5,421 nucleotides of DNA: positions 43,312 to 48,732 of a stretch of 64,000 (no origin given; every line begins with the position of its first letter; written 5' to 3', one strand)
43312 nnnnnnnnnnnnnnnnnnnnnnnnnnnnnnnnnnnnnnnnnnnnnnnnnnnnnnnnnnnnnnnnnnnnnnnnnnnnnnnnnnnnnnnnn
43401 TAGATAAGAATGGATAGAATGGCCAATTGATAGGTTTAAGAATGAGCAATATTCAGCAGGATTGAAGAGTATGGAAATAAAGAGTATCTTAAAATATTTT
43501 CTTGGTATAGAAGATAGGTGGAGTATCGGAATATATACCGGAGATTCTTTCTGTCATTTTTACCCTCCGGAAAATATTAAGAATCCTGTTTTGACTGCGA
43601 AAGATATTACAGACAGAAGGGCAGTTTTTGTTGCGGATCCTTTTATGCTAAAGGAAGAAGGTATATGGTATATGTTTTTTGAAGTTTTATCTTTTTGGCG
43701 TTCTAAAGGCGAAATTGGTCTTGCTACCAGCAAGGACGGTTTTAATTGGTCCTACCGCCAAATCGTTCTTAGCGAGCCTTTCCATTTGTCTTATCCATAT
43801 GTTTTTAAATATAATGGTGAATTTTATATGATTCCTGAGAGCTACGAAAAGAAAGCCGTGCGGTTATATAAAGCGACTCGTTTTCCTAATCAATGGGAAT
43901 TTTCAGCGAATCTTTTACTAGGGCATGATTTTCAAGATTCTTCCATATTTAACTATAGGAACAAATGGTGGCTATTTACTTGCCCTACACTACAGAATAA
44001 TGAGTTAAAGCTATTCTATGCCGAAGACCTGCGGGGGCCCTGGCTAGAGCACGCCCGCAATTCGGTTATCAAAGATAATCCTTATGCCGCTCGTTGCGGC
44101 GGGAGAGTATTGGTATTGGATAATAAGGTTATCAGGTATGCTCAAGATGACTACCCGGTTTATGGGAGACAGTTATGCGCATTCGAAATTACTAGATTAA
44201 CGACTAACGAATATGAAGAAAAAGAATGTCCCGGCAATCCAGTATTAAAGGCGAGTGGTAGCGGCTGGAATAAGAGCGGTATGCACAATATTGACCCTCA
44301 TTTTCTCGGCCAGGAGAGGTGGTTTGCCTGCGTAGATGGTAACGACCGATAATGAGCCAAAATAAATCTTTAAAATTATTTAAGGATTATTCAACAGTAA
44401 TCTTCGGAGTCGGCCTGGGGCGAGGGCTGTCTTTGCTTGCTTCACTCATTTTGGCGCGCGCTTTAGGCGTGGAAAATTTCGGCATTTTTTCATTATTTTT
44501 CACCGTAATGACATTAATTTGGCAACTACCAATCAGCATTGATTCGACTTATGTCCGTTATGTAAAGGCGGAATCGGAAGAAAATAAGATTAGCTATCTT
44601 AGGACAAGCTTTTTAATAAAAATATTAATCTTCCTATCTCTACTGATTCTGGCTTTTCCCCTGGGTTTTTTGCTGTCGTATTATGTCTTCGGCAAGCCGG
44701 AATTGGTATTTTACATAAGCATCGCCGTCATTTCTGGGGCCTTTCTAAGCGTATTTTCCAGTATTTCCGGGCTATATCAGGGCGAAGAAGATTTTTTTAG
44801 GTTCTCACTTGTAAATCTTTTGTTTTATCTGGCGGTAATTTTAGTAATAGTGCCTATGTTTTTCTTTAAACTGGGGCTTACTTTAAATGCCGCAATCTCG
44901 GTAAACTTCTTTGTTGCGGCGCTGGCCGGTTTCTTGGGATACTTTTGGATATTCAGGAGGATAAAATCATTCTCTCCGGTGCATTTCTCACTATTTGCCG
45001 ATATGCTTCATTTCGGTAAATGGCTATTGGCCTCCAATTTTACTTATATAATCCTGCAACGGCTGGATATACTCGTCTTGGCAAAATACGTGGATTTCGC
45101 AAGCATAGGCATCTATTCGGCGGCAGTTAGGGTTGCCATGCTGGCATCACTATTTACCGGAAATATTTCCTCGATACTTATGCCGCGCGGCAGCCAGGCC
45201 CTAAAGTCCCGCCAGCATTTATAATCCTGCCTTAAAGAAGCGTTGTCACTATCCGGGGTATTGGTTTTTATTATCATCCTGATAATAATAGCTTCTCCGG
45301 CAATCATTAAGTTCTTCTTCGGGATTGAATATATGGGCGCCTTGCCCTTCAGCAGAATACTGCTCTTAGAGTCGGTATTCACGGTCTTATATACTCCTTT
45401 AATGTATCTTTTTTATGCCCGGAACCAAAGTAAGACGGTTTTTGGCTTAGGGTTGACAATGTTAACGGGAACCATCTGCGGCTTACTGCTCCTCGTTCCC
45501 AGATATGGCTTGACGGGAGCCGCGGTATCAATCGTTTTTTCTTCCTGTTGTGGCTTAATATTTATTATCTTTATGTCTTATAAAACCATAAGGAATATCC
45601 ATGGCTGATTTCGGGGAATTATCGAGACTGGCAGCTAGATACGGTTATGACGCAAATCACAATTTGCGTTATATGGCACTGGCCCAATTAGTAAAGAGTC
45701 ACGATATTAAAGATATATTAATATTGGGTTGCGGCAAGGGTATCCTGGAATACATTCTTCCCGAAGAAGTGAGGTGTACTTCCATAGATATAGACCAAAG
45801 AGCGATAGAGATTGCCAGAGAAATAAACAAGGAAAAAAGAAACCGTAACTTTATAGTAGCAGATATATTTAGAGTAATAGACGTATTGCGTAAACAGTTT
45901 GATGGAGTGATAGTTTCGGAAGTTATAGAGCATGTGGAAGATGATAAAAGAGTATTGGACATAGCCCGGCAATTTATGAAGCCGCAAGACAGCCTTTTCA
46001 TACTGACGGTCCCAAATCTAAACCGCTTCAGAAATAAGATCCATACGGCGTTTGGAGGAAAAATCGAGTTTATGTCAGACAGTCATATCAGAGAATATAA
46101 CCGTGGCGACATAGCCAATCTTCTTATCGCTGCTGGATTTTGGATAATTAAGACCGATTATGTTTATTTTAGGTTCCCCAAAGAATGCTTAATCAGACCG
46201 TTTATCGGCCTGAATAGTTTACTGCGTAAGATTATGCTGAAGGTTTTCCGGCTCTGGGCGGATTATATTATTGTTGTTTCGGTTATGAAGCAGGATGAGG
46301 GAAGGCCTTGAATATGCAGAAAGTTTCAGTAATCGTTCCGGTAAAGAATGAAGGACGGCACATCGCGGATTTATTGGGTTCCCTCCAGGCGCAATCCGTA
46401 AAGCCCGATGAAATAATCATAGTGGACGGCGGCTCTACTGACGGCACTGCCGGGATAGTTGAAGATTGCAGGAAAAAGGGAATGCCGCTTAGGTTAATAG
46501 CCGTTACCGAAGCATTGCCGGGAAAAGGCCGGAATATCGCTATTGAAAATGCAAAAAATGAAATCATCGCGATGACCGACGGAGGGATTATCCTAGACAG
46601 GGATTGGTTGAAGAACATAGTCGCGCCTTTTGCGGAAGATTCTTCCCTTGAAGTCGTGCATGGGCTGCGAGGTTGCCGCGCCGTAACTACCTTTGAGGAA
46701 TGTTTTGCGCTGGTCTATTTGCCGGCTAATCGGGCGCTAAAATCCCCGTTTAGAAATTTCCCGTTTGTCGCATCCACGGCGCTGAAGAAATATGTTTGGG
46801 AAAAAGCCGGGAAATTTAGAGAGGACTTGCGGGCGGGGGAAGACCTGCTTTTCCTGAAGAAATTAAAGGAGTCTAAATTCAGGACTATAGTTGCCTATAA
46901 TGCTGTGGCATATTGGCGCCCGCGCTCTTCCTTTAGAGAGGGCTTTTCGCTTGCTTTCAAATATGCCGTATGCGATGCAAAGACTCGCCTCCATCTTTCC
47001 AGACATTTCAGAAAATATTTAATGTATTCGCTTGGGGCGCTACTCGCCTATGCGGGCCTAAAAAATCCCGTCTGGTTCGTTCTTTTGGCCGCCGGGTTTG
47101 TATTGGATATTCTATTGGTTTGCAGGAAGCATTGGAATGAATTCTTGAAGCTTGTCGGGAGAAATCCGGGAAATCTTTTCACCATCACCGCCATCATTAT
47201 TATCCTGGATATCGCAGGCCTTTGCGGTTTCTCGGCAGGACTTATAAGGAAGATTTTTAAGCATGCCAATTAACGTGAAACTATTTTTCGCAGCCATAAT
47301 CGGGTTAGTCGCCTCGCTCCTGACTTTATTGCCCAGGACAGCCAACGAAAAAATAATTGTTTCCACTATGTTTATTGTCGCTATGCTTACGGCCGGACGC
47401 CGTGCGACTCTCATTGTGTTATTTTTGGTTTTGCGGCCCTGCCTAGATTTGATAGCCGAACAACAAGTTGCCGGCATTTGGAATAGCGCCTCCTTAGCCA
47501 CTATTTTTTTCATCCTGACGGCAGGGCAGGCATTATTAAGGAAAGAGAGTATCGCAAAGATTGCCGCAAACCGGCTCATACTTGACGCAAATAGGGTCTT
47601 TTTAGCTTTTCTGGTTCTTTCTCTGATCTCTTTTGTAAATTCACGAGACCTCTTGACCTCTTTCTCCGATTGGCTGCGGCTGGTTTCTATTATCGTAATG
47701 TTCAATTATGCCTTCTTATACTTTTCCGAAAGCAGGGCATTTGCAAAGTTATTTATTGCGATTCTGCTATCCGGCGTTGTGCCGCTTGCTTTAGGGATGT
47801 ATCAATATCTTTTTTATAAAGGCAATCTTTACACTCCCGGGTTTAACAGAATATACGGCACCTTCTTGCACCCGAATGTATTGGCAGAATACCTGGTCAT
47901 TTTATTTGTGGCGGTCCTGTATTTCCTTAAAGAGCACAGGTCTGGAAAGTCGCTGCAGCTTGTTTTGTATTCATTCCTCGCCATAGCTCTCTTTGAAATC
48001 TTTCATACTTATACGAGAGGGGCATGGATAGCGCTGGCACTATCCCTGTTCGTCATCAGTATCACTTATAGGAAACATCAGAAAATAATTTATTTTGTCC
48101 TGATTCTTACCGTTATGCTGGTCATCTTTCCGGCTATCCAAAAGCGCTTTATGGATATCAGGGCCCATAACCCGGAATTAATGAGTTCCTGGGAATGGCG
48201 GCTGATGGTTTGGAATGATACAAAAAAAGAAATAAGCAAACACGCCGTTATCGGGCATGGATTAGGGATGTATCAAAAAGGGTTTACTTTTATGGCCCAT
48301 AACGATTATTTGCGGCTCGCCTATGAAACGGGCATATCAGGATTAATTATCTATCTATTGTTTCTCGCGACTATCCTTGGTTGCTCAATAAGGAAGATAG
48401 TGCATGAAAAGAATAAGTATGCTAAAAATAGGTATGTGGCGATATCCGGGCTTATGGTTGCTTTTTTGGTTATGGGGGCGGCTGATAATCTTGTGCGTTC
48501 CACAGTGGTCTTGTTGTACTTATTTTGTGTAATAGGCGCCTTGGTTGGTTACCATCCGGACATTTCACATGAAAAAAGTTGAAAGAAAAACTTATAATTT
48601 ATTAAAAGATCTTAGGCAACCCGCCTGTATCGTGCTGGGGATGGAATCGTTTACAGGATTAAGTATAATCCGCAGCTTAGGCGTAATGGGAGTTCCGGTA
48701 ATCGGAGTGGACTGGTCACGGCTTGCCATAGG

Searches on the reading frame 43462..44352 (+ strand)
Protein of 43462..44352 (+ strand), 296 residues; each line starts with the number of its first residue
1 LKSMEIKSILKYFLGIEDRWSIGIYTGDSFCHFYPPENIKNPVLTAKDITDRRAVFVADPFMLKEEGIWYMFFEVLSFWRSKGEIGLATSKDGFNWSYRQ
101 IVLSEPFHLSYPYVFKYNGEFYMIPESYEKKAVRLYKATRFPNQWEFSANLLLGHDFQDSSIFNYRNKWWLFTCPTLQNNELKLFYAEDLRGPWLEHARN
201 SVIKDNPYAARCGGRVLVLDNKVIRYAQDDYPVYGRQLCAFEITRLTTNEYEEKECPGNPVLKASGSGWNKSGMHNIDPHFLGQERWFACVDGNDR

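Call 4: search_protein_families(library=pfam, proteins=[window:43462-44352:+])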
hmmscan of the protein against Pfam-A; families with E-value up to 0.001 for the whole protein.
window:43462-44352:+ (296 aa): 1 family
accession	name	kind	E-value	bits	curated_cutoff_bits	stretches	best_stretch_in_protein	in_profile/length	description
PF24793.1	GINT1_N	-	1.5e-61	208.6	27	1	17-294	6-304/304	Glucosamine inositolphosphorylceramide transferase 1, N-terminal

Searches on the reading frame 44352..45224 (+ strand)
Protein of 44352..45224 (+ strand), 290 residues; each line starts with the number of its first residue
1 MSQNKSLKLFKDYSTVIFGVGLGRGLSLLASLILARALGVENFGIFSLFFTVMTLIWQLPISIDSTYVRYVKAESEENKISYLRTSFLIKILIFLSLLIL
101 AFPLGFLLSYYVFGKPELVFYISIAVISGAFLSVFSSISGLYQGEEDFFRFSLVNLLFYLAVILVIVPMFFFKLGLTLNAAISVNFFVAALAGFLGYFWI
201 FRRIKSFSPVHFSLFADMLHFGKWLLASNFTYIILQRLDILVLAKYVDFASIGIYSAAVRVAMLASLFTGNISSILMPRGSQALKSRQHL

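Call 4: search_protein_families(library=pfam, proteins=[window:44352-45224:+])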
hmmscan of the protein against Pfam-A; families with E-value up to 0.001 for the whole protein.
window:44352-45224:+ (290 aa): 2 families
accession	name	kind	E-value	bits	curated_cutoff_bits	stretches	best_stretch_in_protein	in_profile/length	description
PF01943.22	Polysacc_synt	-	2.5e-18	67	28.2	1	12-282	4-272/274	Polysaccharide biosynthesis protein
PF13440.11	Polysacc_synt_3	-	9.1e-14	51.8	23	1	33-283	1-243/293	Polysaccharide biosynthesis protein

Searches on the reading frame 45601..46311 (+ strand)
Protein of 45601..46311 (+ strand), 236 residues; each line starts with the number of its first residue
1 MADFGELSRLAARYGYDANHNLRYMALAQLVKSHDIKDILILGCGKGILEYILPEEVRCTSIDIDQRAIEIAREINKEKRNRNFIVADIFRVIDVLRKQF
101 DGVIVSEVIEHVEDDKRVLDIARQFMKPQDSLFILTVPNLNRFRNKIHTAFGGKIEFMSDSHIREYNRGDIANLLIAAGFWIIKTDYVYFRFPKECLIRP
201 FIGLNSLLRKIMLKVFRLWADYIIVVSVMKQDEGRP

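Call 70: search_protein_families(library=pfam, proteins=[window:45601-46311:+])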
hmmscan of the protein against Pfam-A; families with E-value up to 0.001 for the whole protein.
window:45601-46311:+ (236 aa): 8 families
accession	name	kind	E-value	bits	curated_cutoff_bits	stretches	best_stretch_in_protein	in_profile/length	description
PF13489.12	Methyltransf_23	-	1.1e-13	51.7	27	1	37-183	24-162/164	Methyltransferase domain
PF13847.12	Methyltransf_31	-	6.5e-13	49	27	1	39-143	7-118/145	Methyltransferase domain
PF08241.18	Methyltransf_11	-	6.1e-12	46.5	21.2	1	42-133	3-94/95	Methyltransferase domain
PF13649.12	Methyltransf_25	-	5.8e-11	43.4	27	1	39-128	1-95/97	Methyltransferase domain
PF08242.18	Methyltransf_12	-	8.9e-11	42.8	30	1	40-128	1-94/98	Methyltransferase domain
PF05401.17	NodS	-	5.1e-06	26.9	24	1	23-125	30-132/201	Nodulation protein S (NodS)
PF05175.20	MTS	-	3e-05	24.2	23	1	27-152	23-155/170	Methyltransferase small domain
PF07021.18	MetW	-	7.6e-05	22.9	21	1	37-167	15-139/193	Methionine biosynthesis protein MetW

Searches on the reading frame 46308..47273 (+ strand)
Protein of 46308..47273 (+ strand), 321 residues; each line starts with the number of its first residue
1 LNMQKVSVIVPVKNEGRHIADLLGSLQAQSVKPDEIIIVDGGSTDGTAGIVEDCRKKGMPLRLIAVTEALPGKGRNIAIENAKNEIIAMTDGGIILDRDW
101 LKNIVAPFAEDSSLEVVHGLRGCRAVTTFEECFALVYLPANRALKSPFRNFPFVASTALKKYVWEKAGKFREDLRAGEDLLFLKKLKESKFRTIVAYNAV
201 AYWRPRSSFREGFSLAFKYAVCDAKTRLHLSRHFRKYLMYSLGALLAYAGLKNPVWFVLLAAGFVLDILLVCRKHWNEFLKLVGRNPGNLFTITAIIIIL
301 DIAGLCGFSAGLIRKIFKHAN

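Call 70: search_protein_families(library=pfam, proteins=[window:46308-47273:+])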
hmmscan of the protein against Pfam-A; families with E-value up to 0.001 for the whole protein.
window:46308-47273:+ (321 aa): 3 families
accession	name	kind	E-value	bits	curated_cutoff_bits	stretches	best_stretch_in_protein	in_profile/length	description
PF00535.33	Glycos_transf_2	-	1.8e-20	74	23.3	1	7-113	1-108/168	Glycosyl transferase family 2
PF13641.12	Glyco_tranf_2_3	-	2.8e-08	34.5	27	1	5-208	2-216/230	Glycosyltransferase like family 2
PF13506.12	Glyco_transf_21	-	0.0002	21.3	21.7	1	78-201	25-152/174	Glycosyl transferase family 21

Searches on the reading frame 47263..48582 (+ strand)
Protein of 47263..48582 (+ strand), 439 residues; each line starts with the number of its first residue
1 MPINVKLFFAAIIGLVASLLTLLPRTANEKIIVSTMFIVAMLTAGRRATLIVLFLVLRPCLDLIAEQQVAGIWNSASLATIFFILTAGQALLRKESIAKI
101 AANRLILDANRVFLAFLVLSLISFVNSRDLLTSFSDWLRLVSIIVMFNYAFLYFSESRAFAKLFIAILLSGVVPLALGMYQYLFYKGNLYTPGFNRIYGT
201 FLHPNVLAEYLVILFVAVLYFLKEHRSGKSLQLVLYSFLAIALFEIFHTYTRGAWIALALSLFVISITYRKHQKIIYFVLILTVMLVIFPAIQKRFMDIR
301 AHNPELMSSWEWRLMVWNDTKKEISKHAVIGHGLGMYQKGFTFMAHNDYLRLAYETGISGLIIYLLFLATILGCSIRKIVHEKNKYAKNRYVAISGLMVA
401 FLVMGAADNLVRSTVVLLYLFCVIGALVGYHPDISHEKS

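Call 70: search_protein_families(library=pfam, proteins=[window:47263-48582:+])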
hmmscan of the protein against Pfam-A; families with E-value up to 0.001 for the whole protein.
window:47263-48582:+ (439 aa): 1 family
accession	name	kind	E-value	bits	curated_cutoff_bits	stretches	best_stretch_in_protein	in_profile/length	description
PF04932.20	Wzy_C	-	2.5e-17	63.5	31.7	1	239-365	3-149/149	O-Antigen ligase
